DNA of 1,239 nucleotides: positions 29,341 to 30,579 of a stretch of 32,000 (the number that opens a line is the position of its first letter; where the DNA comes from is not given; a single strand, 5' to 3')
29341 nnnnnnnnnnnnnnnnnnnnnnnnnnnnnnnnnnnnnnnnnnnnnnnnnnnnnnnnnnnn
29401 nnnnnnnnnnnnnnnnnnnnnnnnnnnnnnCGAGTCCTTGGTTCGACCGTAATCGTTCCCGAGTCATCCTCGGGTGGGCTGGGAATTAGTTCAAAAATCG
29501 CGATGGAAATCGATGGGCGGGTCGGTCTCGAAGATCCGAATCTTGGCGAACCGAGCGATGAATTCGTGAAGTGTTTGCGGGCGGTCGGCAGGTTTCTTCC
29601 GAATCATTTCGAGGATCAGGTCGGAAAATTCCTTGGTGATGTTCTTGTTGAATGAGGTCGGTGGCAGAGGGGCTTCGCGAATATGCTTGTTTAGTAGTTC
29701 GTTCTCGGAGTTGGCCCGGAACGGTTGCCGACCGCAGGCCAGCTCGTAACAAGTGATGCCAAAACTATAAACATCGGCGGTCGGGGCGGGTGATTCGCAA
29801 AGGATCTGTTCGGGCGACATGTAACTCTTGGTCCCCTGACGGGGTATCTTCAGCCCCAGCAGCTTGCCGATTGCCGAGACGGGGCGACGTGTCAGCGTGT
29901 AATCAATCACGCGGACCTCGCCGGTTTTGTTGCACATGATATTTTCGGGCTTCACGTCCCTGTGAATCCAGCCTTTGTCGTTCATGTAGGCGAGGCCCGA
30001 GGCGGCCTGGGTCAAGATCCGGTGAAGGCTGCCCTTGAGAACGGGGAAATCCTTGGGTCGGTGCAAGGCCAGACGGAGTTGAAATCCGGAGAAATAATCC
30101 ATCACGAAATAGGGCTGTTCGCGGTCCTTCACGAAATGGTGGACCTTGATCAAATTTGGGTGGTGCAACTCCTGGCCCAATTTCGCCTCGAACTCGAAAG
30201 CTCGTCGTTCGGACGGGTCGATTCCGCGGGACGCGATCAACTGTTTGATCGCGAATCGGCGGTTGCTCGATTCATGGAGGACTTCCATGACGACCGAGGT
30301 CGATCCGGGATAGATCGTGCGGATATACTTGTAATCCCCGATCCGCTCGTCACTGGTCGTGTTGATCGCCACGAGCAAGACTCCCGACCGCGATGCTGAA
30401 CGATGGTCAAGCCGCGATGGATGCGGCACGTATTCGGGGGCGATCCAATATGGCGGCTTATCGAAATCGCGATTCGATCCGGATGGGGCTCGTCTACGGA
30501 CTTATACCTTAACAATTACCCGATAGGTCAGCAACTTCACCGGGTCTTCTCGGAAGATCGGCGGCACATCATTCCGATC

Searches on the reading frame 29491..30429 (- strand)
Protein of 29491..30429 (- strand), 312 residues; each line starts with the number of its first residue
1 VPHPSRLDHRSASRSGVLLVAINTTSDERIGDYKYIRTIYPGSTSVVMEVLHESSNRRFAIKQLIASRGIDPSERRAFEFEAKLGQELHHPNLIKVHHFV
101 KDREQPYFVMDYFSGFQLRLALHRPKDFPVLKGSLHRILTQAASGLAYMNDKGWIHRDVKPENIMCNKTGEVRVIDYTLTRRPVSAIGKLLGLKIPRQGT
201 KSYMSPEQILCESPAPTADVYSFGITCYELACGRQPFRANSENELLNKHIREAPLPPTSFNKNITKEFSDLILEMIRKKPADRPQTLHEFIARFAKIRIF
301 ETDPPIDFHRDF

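Call 19: search_protein_families(library=pfam, proteins=[window:29491-30429:-], max_evalue=0.001)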
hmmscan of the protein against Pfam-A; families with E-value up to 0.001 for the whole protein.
window:29491-30429:- (312 aa): 3 families
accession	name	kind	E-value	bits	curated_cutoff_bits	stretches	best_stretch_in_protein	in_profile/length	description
PF00069.31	Pkinase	-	8.7e-45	153.6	31.7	1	34-285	2-253/263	Protein kinase domain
PF07714.23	PK_Tyr_Ser-Thr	-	3.8e-33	115.3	23.1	1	51-285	23-250/258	Protein tyrosine and serine/threonine kinase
PF07387.17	Seadorna_VP7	-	0.00062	19.3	20.3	1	149-177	159-187/308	Seadornavirus VP7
